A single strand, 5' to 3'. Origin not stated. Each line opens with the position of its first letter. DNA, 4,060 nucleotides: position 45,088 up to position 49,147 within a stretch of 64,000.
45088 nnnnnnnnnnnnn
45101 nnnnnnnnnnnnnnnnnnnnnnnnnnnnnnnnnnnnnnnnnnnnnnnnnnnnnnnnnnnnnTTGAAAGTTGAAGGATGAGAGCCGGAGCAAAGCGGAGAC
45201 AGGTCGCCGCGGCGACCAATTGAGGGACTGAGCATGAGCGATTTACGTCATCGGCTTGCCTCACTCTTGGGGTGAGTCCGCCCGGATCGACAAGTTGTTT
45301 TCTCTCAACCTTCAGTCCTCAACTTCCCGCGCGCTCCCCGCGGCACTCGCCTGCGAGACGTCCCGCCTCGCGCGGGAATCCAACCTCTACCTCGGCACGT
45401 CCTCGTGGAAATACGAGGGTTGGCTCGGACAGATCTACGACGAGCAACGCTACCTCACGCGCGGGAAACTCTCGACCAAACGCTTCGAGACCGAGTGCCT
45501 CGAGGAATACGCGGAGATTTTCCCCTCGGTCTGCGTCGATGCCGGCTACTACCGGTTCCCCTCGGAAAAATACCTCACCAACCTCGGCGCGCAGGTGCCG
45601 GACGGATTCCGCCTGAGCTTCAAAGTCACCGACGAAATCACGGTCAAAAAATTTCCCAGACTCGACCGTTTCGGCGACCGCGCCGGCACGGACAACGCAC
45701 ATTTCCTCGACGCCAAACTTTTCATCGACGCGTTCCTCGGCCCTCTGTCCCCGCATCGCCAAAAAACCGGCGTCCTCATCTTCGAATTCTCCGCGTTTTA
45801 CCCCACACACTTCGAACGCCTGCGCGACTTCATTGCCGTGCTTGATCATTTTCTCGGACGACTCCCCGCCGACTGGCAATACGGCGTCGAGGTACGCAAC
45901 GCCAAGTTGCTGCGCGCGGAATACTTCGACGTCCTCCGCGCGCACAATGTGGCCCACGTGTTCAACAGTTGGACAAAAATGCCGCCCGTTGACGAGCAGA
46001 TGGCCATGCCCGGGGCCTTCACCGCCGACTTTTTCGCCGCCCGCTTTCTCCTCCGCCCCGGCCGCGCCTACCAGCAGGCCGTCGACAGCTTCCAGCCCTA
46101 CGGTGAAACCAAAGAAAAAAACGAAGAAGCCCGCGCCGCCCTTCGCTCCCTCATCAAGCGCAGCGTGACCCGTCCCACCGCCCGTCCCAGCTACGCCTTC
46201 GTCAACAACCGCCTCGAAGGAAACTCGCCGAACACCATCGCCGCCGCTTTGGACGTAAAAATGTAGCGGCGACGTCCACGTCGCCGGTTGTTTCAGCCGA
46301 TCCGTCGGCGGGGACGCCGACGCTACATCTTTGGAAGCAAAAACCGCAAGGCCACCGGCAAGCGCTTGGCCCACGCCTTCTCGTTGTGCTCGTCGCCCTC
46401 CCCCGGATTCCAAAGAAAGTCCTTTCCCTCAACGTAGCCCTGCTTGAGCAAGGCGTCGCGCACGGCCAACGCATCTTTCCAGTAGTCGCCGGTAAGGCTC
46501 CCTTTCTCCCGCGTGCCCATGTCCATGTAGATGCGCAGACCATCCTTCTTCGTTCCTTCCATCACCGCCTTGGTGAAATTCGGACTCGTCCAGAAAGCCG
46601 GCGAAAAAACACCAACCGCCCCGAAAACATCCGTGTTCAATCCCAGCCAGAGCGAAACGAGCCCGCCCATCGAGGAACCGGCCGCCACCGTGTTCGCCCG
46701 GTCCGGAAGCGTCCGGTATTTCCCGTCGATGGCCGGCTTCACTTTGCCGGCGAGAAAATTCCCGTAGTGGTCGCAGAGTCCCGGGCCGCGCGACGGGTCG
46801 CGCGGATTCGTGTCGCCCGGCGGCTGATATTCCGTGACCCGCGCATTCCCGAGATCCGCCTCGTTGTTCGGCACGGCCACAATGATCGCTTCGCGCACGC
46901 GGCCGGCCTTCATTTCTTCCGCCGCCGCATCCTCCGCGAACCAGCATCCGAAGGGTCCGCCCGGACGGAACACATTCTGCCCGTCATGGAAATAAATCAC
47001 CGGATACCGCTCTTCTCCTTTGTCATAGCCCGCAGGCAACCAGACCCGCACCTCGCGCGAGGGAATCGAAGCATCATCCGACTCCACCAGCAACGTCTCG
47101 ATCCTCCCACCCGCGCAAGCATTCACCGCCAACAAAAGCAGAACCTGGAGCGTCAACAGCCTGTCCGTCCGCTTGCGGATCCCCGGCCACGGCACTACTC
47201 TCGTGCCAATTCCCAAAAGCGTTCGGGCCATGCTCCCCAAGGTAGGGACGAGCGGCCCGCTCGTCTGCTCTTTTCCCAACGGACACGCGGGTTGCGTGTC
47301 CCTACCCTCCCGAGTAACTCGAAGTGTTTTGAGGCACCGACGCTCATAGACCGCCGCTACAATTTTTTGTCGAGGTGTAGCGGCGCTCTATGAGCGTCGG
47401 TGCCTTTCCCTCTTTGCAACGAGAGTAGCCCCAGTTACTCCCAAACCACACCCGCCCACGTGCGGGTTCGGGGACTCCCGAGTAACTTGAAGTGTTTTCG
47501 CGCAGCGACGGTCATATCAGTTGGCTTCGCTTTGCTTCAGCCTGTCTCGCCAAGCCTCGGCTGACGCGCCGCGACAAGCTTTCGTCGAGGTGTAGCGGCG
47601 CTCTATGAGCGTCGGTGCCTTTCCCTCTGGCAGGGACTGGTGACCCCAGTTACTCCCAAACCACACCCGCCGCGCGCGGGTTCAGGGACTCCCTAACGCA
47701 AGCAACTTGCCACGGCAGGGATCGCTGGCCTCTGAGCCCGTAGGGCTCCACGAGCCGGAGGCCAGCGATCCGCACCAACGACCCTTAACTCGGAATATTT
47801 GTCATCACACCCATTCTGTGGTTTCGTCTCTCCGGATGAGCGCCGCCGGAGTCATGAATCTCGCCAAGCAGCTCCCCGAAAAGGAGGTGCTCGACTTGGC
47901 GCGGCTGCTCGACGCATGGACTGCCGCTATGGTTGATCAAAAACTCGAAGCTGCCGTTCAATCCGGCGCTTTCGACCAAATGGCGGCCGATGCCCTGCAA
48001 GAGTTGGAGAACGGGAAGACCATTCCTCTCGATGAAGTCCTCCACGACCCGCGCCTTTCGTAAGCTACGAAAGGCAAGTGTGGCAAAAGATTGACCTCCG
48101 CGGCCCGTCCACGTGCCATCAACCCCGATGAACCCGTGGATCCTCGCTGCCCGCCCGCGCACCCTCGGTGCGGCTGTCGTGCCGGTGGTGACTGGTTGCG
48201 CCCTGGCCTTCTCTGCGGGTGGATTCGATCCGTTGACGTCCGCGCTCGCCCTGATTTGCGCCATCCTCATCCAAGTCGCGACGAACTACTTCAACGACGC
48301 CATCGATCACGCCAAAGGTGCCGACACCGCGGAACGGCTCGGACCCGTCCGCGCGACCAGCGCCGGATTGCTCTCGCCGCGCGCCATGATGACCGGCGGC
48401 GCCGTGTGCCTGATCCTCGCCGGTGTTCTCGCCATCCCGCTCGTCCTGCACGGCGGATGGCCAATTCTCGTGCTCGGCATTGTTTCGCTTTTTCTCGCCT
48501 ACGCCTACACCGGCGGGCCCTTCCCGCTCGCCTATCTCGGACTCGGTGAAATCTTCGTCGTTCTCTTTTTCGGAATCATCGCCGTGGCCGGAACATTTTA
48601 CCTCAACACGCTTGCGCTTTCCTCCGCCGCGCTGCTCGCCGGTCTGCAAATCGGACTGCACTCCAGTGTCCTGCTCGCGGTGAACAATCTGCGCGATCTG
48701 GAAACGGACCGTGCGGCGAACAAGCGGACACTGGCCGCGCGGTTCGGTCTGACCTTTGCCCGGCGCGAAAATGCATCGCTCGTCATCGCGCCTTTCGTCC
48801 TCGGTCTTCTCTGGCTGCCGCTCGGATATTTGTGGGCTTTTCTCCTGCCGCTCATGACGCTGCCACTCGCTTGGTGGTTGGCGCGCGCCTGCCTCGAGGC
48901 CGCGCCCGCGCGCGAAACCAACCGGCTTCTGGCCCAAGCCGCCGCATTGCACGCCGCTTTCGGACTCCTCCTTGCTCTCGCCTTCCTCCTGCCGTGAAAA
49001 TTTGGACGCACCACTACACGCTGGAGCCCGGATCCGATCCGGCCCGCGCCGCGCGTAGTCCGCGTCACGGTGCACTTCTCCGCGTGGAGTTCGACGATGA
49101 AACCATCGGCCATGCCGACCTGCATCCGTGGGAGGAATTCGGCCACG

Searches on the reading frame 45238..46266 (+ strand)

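Call 56: search_protein_families(library=pfam, proteins=[window:45238-46266:+], max_evalue=0.0001)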
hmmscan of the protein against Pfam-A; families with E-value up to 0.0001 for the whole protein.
window:45238-46266:+ (342 aa): 1 family
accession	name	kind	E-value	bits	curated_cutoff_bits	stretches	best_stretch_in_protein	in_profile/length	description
PF01904.24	DUF72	-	2.8e-30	106.4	25.3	1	86-335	9-212/217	Protein of unknown function DUF72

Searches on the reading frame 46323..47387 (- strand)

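Call 56: search_protein_families(library=pfam, proteins=[window:46323-47387:-], max_evalue=0.0001)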
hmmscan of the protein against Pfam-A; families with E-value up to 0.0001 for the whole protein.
window:46323-47387:- (354 aa): 1 family
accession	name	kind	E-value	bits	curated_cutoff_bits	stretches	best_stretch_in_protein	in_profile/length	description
PF00756.26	Esterase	-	1.1e-28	101.1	22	1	111-349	8-250/251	Putative esterase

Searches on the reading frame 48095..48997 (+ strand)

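Call 56: search_protein_families(library=pfam, proteins=[window:48095-48997:+], max_evalue=0.0001)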
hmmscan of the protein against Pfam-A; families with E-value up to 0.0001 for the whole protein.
window:48095-48997:+ (300 aa): 1 family
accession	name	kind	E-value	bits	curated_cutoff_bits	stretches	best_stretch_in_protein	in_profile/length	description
PF01040.23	UbiA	-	2.3e-34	119.3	34.2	1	28-267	2-230/250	UbiA prenyltransferase family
